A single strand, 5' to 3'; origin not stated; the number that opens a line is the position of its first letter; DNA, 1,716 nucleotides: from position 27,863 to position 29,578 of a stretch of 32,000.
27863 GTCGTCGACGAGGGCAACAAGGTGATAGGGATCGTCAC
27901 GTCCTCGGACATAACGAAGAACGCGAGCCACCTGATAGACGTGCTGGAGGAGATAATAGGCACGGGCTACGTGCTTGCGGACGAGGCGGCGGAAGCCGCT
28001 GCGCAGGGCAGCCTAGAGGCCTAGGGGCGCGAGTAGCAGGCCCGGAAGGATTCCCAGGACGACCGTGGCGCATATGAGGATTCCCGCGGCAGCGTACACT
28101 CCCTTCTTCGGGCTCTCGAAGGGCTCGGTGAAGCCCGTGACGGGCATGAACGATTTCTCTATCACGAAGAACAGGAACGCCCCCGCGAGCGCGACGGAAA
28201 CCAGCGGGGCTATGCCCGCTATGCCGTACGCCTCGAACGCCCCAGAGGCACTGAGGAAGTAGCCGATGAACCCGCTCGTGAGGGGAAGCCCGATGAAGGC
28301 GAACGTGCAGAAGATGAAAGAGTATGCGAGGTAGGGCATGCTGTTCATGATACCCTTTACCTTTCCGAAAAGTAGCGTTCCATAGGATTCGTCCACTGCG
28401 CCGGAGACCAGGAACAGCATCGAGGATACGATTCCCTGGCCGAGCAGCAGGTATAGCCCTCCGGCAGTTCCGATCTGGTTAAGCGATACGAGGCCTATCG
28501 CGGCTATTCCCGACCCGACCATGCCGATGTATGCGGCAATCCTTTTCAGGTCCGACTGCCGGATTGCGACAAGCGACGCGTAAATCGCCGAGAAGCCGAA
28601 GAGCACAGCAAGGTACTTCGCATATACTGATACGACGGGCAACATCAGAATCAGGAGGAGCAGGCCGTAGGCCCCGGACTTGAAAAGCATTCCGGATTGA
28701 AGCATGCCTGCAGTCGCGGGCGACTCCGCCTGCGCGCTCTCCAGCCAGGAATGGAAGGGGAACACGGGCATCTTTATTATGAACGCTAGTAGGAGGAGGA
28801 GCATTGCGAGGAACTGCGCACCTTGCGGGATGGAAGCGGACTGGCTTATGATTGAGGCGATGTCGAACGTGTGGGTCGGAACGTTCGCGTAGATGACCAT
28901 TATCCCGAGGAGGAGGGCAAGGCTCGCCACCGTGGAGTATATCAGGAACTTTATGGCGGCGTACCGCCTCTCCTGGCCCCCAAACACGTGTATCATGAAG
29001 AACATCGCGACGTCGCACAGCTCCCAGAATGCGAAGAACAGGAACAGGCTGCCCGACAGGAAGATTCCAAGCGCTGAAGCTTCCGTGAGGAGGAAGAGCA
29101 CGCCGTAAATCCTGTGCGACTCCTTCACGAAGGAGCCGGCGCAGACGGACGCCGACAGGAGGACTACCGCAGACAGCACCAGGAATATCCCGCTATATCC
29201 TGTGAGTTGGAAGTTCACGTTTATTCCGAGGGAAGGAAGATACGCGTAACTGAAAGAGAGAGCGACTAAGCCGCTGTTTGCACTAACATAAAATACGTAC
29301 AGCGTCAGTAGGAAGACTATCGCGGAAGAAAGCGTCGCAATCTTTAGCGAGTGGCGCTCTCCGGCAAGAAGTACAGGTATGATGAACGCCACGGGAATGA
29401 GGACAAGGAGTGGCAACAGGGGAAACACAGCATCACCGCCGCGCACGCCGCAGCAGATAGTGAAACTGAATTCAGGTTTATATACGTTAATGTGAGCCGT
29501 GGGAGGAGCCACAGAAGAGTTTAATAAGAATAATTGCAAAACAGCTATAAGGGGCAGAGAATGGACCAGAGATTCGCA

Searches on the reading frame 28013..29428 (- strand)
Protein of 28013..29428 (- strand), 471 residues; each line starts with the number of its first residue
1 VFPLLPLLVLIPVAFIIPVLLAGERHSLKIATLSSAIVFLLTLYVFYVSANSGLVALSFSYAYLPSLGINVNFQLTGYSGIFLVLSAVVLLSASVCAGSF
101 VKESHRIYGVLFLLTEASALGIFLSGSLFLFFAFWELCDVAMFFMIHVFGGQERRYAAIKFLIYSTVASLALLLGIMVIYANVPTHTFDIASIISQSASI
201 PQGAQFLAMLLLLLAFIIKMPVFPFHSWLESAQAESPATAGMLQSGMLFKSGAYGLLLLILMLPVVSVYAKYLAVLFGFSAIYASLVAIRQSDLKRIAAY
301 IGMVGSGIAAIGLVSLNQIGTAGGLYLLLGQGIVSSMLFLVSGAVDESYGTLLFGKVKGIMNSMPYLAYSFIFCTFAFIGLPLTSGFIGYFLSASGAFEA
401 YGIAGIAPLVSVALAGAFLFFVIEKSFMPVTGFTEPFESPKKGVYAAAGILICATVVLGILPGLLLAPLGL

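Call 47: find_homologous_proteins(query=window:28016-29428:-, max_evalue=1e-30)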
Query window:28016-29428:- (471 aa): 395 proteins with E <= 1e-30 among 8000 candidates; the best 120 are listed.
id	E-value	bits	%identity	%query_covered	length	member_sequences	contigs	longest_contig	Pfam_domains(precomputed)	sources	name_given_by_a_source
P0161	1.2e-227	775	80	96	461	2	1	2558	PF00361.26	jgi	jgi:NADH-quinone oxidoreductase subunit M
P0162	9.0e-210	716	73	100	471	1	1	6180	PF00361.26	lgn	-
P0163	1.8e-169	583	60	97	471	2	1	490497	PF00361.26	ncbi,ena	-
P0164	8.7e-162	558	60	93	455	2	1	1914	PF00361.26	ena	-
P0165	3.6e-161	556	60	97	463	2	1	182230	PF00361.26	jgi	jgi:NADH-quinone oxidoreductase subunit M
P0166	5.3e-161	555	58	100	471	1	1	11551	PF00361.26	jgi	jgi:proton-translocating NADH-quinone oxidoreductase chain M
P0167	3.7e-157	542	57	99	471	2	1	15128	PF00361.26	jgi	jgi:proton-translocating NADH-quinone oxidoreductase chain M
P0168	7.5e-150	518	54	97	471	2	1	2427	PF00361.26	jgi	-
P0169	2.5e-149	517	55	100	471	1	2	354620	PF00361.26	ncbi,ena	-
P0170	2.6e-149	516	54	96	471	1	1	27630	PF00361.26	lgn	-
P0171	1.7e-146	507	55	96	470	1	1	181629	PF00361.26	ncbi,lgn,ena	-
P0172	6.8e-146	505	54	94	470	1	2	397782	PF00361.26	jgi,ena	jgi:NADH-quinone oxidoreductase subunit M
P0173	3.0e-145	503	51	100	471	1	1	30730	PF00361.26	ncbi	-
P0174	9.7e-145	501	53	99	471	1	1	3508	PF00361.26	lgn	-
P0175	5.9e-144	499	53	99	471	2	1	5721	PF00361.26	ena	-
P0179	2.1e-141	490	52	99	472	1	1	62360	PF00361.26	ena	-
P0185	1.2e-135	471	51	94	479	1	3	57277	PF00361.26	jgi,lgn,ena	-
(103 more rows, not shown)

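Call 50: find_encoding_contigs(protein=P0165, flank=10000, max_places=1)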
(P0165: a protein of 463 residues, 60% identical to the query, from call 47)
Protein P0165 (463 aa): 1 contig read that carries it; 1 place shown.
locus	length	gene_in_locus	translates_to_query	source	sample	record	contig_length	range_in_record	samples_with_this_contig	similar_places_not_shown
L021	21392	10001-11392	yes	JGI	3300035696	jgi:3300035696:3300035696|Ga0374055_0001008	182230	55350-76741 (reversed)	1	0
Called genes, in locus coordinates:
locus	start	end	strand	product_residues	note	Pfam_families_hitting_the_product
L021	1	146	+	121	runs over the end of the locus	PF25982:HH_YknX (faint), PF01920:Prefoldin_2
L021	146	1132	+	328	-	PF01368:DHH, PF02272:DHHA1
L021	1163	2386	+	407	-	PF00149:Metallophos (weak), PF12850:Metallophos_2 (faint)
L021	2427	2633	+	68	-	-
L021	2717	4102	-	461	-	PF02629:CoA_binding, PF13380:CoA_binding_2, PF13607:Succ_CoA_lig, PF19045:Ligase_CoA_2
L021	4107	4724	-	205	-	PF13549:ATP-grasp_5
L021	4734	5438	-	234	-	-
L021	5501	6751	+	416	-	PF00753:Lactamase_B (weak), PF23023:Anti-Pycsar_Apyc1 (weak), PF12706:Lactamase_B_2 (weak), PF16661:Lactamase_B_6, PF10996:Beta-Casp, PF07521:RMMBL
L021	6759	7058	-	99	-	PF21473:OB_Ssb-like, PF01336:tRNA_anti-codon (weak)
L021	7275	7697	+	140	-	-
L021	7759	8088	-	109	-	PF01900:RNase_P_Rpp14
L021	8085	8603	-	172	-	-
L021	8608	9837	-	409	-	PF05673:DUF815 (faint), PF01637:ATPase_2 (faint), PF13191:AAA_16 (weak), PF13401:AAA_22 (weak), PF00004:AAA (weak), PF22703:Cdc6_lid, PF09079:WHD_Cdc6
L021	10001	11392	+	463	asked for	PF00361:Proton_antipo_M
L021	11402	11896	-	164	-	PF00571:CBS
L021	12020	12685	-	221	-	PF08713:DNA_alkylation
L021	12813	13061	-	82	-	PF04193:PQ-loop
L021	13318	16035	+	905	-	PF05496:RuvB_N (faint), PF05673:DUF815 (faint), PF06068:TIP49 (faint), PF13481:AAA_25 (faint), PF25199:nSTAND_NTPase5 (faint), PF00004:AAA, PF00004:AAA, PF17862:AAA_lid_3, +15 more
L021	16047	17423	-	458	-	PF00361:Proton_antipo_M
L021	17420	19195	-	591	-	PF00361:Proton_antipo_M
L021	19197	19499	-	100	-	PF00420:Oxidored_q2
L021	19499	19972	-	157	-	PF00499:Oxidored_q3 (weak)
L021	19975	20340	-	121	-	PF13534:Fer4_17 (faint), PF12838:Fer4_7, PF00037:Fer4 (weak), PF13237:Fer4_10, PF14697:Fer4_21, PF13183:Fer4_8 (weak), PF13187:Fer4_9 (weak), PF00037:Fer4 (weak), +2 more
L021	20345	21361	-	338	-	PF00146:NADHdh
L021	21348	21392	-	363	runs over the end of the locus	PF00346:Complex1_49kDa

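Call 51: find_encoding_contigs(protein=P0179, flank=10000, max_places=1)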
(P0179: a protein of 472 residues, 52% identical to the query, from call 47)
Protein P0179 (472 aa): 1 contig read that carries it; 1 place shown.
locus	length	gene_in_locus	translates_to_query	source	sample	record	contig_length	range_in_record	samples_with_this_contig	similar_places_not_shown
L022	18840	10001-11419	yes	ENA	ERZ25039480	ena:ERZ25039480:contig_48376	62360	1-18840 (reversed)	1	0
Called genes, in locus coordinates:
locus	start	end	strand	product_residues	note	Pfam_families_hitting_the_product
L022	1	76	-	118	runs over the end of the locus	PF01981:PTH2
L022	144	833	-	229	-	-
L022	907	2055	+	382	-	PF01896:DNA_primase_S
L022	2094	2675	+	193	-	PF00827:Ribosomal_L15e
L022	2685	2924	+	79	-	-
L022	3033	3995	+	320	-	PF00297:Ribosomal_L3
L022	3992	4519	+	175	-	PF00573:Ribosomal_L4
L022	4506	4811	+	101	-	PF00573:Ribosomal_L4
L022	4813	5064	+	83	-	PF00276:Ribosomal_L23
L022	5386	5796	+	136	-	PF03947:Ribosomal_L2_C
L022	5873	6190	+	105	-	PF00203:Ribosomal_S19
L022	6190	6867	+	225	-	PF00237:Ribosomal_L22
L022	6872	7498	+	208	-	PF07650:KH_2, PF00189:Ribosomal_S3_C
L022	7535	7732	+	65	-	-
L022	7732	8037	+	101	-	PF01253:SUI1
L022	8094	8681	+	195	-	-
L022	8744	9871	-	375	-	PF13385:Laminin_G_3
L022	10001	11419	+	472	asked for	PF00361:Proton_antipo_M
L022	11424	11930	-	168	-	PF00571:CBS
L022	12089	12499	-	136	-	PF08570:DUF1761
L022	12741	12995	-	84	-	PF03083:MtN3_slv (weak), PF04193:PQ-loop (weak)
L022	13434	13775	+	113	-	-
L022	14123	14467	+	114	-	-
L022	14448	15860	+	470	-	PF00004:AAA, PF05496:RuvB_N (faint), PF13173:AAA_14 (faint), PF13401:AAA_22 (faint), PF07724:AAA_2 (faint), PF17862:AAA_lid_3 (weak), PF00004:AAA, PF17862:AAA_lid_3, +1 more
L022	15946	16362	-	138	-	PF00361:Proton_antipo_M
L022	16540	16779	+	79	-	PF00704:Glyco_hydro_18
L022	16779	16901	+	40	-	-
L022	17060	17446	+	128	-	PF00704:Glyco_hydro_18 (weak)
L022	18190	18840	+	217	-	?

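Call 52: find_encoding_contigs(protein=P0185, flank=10000, max_places=1)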
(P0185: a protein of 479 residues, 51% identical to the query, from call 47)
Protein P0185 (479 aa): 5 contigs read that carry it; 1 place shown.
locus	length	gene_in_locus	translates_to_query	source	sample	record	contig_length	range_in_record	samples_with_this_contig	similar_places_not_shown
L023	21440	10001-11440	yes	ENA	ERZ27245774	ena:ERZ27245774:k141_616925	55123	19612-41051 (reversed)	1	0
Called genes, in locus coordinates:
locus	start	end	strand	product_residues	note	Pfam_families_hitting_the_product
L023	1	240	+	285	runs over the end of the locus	PF13385:Laminin_G_3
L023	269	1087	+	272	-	PF13385:Laminin_G_3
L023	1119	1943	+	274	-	PF13385:Laminin_G_3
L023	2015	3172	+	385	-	PF01896:DNA_primase_S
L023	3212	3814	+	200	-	PF00827:Ribosomal_L15e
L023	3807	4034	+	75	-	-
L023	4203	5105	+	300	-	PF00297:Ribosomal_L3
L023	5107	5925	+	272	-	PF00573:Ribosomal_L4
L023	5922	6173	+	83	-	PF00276:Ribosomal_L23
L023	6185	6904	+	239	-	PF00181:Ribosomal_L2_N (weak), PF03947:Ribosomal_L2_C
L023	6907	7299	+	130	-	PF00203:Ribosomal_S19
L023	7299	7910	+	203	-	PF00237:Ribosomal_L22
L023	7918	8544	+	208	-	PF07650:KH_2, PF00189:Ribosomal_S3_C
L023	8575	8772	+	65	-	PF00831:Ribosomal_L29 (weak)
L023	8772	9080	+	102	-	PF01253:SUI1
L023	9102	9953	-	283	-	PF13385:Laminin_G_3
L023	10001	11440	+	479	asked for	PF00361:Proton_antipo_M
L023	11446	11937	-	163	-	PF00571:CBS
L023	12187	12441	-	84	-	-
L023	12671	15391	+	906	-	PF13401:AAA_22 (faint), PF01695:IstB_IS21 (faint), PF02367:TsaE (faint), PF05496:RuvB_N (faint), PF05621:TniB (faint), PF00004:AAA, PF00004:AAA, PF17862:AAA_lid_3, +21 more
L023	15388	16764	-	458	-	PF00361:Proton_antipo_M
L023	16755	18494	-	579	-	PF00361:Proton_antipo_M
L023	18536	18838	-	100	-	PF00420:Oxidored_q2 (weak)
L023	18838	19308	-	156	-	PF00499:Oxidored_q3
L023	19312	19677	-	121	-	PF13183:Fer4_8 (faint), PF13534:Fer4_17 (faint), PF00037:Fer4 (weak), PF13237:Fer4_10, PF14697:Fer4_21, PF12838:Fer4_7, PF13187:Fer4_9, PF00037:Fer4 (weak), +2 more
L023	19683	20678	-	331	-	PF00146:NADHdh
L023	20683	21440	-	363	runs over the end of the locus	PF00346:Complex1_49kDa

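Call 70: search_protein_families(library=pfam, proteins=[window:28013-29428:-], max_evalue=0.001)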
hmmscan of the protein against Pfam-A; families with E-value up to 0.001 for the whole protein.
window:28013-29428:- (471 aa): 1 family
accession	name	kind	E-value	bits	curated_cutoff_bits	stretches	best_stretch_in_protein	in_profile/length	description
PF00361.26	Proton_antipo_M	-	2.2e-44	152.3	21.5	1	125-408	1-286/294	NADH:quinone oxidoreductase/Mrp antiporter, TM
